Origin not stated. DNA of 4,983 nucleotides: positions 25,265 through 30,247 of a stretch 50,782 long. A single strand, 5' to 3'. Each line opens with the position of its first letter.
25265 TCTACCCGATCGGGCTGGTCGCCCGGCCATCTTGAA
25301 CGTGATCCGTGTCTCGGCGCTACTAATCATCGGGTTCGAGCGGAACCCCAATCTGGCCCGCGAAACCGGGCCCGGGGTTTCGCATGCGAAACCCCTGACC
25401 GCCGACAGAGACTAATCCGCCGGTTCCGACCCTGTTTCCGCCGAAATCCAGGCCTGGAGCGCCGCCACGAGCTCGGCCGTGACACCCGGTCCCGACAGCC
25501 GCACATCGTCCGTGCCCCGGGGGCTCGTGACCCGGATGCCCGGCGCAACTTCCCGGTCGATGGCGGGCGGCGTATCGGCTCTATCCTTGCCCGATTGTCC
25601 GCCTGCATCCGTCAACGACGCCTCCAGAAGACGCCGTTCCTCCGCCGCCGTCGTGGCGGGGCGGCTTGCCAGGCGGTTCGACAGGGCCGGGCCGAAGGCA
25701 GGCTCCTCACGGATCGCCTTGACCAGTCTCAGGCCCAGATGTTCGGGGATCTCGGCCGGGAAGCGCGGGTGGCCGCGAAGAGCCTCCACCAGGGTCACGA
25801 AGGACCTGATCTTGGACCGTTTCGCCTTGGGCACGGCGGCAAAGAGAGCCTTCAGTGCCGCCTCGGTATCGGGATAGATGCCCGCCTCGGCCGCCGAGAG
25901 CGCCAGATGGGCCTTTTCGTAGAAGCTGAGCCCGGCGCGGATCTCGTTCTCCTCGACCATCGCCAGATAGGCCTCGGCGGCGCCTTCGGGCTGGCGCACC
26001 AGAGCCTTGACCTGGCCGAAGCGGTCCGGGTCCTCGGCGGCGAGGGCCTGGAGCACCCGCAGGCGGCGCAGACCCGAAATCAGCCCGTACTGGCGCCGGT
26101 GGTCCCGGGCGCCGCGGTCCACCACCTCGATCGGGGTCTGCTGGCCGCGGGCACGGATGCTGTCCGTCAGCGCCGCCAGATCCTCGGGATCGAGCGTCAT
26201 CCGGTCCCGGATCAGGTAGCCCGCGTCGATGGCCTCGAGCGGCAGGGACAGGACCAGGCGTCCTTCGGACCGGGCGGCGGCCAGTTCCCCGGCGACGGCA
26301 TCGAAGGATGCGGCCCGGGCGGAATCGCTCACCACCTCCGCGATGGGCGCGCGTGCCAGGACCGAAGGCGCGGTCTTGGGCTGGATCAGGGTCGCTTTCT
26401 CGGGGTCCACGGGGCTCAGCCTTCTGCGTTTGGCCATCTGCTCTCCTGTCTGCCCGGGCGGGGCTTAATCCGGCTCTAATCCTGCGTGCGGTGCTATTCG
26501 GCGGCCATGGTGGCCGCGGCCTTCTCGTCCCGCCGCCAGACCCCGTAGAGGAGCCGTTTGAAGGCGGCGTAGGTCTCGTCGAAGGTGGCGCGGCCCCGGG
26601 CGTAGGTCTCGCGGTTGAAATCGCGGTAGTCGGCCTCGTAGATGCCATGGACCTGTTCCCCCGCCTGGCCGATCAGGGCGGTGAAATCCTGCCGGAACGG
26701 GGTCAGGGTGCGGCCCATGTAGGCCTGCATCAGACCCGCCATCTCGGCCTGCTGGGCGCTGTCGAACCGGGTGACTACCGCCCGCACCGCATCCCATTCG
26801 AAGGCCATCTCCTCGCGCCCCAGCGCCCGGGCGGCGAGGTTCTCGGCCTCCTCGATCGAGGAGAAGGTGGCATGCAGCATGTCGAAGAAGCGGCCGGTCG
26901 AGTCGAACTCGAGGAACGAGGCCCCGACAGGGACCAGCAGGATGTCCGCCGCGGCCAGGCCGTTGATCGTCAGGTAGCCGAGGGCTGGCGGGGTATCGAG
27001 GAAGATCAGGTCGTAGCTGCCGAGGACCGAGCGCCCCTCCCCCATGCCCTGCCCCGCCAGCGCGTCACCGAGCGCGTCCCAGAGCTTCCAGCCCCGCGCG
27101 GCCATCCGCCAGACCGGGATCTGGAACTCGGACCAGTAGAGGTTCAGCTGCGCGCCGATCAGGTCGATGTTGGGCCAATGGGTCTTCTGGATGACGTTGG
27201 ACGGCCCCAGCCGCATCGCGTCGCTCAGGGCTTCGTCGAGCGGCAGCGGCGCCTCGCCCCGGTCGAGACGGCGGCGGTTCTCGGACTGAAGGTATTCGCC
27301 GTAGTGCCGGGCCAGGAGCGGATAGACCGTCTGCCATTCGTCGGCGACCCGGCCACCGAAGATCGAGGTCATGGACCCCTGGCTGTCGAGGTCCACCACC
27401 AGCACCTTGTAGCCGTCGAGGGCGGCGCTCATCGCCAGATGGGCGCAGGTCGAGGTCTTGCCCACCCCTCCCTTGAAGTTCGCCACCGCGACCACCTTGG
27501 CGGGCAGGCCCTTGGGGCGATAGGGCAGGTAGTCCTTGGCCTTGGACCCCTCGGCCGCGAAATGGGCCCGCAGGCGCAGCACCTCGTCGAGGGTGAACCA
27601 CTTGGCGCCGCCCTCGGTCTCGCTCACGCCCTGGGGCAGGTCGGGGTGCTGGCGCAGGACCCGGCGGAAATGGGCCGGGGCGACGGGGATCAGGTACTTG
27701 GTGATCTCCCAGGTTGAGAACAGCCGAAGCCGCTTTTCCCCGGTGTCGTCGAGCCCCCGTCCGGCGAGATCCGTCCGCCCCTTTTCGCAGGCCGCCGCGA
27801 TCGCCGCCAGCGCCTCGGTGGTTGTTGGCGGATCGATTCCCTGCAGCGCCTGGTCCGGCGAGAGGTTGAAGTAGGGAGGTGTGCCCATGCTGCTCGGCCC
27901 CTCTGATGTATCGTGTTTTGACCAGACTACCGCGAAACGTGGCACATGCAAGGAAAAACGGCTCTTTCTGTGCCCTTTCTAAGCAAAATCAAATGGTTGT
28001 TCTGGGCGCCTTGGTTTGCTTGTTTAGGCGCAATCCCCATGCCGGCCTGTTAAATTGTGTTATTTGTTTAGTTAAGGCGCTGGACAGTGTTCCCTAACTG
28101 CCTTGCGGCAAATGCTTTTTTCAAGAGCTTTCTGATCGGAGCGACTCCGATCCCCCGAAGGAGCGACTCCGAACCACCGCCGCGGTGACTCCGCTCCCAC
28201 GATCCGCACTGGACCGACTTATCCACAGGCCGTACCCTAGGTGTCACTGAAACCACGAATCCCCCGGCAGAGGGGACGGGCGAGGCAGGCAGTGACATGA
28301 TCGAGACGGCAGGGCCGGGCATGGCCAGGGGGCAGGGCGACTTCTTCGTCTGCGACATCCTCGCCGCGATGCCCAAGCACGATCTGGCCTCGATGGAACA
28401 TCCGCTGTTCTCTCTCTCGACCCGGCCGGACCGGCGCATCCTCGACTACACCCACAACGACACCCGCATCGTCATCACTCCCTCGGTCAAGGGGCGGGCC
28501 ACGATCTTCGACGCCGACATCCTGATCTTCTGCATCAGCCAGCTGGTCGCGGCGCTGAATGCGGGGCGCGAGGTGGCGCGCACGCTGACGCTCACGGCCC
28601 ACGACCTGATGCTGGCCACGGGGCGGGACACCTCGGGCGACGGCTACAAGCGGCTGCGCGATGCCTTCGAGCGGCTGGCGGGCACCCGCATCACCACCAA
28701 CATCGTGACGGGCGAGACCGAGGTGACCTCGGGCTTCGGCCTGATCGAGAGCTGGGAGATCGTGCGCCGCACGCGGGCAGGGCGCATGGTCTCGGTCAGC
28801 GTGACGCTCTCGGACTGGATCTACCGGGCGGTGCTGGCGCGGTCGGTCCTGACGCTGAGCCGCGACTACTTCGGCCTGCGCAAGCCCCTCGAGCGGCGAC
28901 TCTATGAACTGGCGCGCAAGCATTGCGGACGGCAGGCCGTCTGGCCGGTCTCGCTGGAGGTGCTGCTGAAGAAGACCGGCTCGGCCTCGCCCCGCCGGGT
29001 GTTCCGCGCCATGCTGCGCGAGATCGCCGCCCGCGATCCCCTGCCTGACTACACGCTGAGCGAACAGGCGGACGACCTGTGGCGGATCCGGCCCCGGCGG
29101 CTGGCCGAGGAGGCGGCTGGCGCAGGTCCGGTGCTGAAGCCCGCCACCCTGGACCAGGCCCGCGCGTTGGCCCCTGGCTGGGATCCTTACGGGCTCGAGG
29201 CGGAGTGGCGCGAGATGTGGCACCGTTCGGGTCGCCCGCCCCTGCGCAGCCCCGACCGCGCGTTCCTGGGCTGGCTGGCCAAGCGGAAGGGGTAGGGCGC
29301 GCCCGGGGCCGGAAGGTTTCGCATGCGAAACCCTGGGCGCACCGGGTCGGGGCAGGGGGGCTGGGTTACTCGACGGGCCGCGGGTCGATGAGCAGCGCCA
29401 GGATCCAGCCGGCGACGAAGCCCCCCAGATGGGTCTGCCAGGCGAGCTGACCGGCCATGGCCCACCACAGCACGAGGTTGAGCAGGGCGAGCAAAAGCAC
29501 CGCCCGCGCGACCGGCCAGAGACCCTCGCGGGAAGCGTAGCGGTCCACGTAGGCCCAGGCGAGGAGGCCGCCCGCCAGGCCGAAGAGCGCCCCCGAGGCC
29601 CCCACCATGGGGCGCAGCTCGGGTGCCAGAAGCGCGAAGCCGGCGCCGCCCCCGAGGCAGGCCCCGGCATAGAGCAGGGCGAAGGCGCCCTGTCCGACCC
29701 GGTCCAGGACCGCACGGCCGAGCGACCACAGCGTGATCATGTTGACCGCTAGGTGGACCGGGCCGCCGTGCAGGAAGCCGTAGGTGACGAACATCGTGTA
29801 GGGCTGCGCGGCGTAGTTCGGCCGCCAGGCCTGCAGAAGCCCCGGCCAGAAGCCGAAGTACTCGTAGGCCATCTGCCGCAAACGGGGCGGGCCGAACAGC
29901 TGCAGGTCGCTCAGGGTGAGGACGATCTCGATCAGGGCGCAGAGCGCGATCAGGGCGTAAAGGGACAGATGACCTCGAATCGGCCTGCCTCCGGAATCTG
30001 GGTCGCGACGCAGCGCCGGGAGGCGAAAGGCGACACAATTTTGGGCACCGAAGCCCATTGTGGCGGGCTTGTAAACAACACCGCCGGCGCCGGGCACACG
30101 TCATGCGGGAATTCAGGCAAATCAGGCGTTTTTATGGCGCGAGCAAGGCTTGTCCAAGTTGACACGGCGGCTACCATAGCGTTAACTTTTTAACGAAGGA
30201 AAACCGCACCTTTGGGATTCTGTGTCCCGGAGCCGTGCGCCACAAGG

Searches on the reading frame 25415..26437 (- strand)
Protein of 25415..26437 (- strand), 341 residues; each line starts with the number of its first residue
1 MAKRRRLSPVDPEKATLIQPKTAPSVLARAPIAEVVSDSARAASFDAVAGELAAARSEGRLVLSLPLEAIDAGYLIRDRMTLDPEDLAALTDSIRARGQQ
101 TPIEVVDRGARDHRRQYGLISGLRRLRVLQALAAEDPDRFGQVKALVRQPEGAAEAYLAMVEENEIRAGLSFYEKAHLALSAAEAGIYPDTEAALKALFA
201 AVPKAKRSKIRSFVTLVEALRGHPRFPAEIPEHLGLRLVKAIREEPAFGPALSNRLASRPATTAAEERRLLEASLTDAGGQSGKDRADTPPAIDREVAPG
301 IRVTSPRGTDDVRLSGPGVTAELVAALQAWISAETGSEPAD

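Call 17: search_protein_families(library=pfam, proteins=[window:25415-26437:-], max_evalue=0.001)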
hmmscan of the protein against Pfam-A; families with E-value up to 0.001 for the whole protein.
window:25415-26437:- (341 aa): 1 family
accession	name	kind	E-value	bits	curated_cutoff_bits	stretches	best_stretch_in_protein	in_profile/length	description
PF02195.25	ParB_N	-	2.9e-05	24.5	26.3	1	65-162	6-92/95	ParB N-terminal domain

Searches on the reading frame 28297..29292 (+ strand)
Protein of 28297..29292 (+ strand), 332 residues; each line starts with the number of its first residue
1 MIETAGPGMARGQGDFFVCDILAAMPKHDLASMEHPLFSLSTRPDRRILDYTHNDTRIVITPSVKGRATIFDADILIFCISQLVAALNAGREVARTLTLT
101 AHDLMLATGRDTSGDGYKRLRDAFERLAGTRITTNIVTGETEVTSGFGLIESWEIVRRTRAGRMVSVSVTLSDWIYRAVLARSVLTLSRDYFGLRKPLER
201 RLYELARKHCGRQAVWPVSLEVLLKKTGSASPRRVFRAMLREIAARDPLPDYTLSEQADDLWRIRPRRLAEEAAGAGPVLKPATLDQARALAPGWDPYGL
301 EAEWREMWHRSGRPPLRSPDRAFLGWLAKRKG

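Call 17: search_protein_families(library=pfam, proteins=[window:28297-29292:+], max_evalue=0.001)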
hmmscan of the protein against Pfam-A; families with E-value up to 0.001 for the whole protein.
window:28297-29292:+ (332 aa): 2 families
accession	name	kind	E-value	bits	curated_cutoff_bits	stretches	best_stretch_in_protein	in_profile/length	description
PF10134.15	RPA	-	1.3e-96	323.1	27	1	27-254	1-228/228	Replication initiator protein A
PF01051.27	Rep3_N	-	0.00076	20.3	22.4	0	65-156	12-92/141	Initiator Replication protein, WH1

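Call 86: search_dna_similar(query=window:28297-29292:+, collection=plasmids, mode=protein, max_rows=12, max_evalue=1e-50)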
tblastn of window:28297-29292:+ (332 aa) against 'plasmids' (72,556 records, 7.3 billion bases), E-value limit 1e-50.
Records with a match: 583; places in all: 611; records where one place covers at least 80% of the query: 386.
Best place of each record, by identity: 60-80% 141; <60% 442.
By first word of the organism name: Phaeobacter 74; Pseudomonas 56; Sphingobium 28; Paracoccus 27; Sulfitobacter 22; Acetobacter 20; Arsenophonus 20; Pseudosulfitobacter 17; Proteus 17; Cereibacter 16; and 106 more.
By predicted mobility (MOB-suite, as given by PLSDB): non-mobilizable 312; conjugative 140; mobilizable 131.
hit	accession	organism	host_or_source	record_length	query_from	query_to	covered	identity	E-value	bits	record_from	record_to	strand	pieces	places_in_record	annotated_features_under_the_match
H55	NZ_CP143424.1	Roseobacter litoralis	Fucus vesiculosus var. spiralis,cell ...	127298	1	332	100%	74.7%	7e-159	498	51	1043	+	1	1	replication initiator protein A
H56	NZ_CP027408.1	Roseobacter denitrificans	Environment,seaweed, Enteromorpha linza ...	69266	13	332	96%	77.5%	8e-161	504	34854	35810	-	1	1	replication initiator protein A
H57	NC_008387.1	Roseobacter denitrificans OCh 114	-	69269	13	332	96%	77.5%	8e-161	504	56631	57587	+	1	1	replication initiator protein A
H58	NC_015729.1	Roseobacter litoralis Och 149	seaweed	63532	8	332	98%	75.7%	1e-158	498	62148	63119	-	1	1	replication initiator protein A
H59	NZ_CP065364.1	Ruegeria sp. SCSIO 43209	Galaxea fascicularis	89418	15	330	95%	75.9%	1e-144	457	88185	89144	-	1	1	replication initiator protein A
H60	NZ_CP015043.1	Rhodovulum sp. P5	cell culture,shallow-sea hydrothermal ...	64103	13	327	95%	75.2%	2e-154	485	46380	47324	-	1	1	replication initiator protein A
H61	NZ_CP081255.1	Phaeobacter inhibens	-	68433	4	330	98%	70.6%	7e-147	464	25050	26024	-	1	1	replication initiator protein A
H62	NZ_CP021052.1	Phaeobacter gallaeciensis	cell culture,Pacific plankton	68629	4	330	98%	70.6%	3e-146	462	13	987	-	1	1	replication initiator protein A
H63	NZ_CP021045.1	Phaeobacter gallaeciensis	cell culture,Pacific plankton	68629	4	330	98%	70.6%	3e-146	462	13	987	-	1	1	replication initiator protein A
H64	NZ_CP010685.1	Phaeobacter piscinae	cell culture,rotifer aquaculture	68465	4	330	98%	70.6%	3e-146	462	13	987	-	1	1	replication initiator protein A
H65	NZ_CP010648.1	Phaeobacter piscinae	cell culture,fish aquaculture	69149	4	330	98%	70.6%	3e-146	462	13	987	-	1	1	replication initiator protein A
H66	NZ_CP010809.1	Phaeobacter piscinae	cell culture,cleaning system aquaculture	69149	4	330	98%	70.6%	3e-146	462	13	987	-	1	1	replication initiator protein A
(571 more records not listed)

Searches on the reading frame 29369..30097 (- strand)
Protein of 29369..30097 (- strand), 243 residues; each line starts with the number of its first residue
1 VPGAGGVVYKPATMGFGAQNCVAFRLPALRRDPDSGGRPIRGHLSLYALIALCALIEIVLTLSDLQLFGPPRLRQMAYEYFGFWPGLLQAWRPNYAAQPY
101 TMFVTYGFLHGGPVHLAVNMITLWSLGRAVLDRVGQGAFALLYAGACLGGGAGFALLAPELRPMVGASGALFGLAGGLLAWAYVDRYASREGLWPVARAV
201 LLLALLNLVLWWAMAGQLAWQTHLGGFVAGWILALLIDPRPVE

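Call 17: search_protein_families(library=pfam, proteins=[window:29369-30097:-], max_evalue=0.001)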
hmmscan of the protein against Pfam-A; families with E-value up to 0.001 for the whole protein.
window:29369-30097:- (243 aa): 1 family
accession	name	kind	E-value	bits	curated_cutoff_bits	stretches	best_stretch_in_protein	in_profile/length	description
PF01694.28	Rhomboid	-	6.1e-28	98.2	22.6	1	101-237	5-140/143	Rhomboid domain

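Call 24: search_protein_families(library=ncbifam, proteins=[window:29369-30097:-], max_evalue=0.00001)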
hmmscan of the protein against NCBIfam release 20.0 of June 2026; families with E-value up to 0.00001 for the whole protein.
window:29369-30097:- (243 aa): 1 family
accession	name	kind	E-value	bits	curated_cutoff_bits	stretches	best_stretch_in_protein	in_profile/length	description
TIGR03902.1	rhom_GG_sort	equivalog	3.9e-08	33.4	84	1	103-234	19-153/154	rhombosortase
